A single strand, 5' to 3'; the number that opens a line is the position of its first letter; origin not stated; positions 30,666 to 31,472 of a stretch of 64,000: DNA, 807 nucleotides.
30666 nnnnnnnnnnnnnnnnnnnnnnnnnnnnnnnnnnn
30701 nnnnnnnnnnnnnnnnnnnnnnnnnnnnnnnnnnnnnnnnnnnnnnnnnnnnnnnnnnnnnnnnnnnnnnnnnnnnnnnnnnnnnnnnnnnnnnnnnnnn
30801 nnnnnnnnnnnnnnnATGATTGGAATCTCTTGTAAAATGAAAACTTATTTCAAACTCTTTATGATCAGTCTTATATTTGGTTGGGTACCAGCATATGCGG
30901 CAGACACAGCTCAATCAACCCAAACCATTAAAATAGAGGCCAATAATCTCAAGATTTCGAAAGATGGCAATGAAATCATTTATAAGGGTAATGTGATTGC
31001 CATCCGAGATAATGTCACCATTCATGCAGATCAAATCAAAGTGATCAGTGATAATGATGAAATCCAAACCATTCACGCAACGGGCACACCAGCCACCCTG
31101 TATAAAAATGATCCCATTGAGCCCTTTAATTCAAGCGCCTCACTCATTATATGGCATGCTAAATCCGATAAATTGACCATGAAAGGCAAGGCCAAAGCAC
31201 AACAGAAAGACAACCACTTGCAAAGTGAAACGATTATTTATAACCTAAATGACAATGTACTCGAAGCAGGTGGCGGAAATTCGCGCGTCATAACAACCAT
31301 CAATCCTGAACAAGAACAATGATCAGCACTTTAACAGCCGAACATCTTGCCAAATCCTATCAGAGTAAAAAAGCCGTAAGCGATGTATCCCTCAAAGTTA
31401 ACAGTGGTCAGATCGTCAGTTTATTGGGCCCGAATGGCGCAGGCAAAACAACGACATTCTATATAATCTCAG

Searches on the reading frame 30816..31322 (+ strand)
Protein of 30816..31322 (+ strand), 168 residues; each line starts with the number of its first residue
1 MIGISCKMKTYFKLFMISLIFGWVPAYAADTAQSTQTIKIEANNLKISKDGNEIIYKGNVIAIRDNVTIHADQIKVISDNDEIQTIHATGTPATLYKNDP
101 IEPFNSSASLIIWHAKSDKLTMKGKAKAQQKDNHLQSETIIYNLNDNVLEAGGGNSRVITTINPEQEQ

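Call 3: search_protein_families(library=pfam, proteins=[window:30816-31322:+], max_evalue=0.01)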
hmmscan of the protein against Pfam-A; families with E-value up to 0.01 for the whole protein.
window:30816-31322:+ (168 aa): 1 family
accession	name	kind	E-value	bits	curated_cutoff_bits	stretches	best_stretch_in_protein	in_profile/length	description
PF03968.19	LptD_N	-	7.5e-19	68.5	20.4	1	39-147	1-112/113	LptA/(LptD N-terminal domain) LPS transport protein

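Call 4: search_protein_families(library=ncbifam, proteins=[window:30816-31322:+], max_evalue=0.01)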
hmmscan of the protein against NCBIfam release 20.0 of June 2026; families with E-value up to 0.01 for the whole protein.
window:30816-31322:+ (168 aa): 4 families
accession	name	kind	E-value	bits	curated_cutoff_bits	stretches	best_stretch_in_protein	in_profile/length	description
TIGR03002.1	outer_YhbN_LptA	equivalog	2e-27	95.8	71.7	1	30-165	2-142/142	lipopolysaccharide transport periplasmic protein LptA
NF008143.0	PRK10894.1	equivalog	2e-15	56.5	234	1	13-164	11-166/184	lipopolysaccharide ABC transporter substrate-binding protein LptA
TIGR04409.1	LptC_YrbK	equivalog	0.00026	20.6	38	1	32-85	85-143/180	LPS export ABC transporter periplasmic protein LptC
NF002997.0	PRK03761.1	equivalog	0.00078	17.7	683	1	31-84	44-96/783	LPS assembly protein LptD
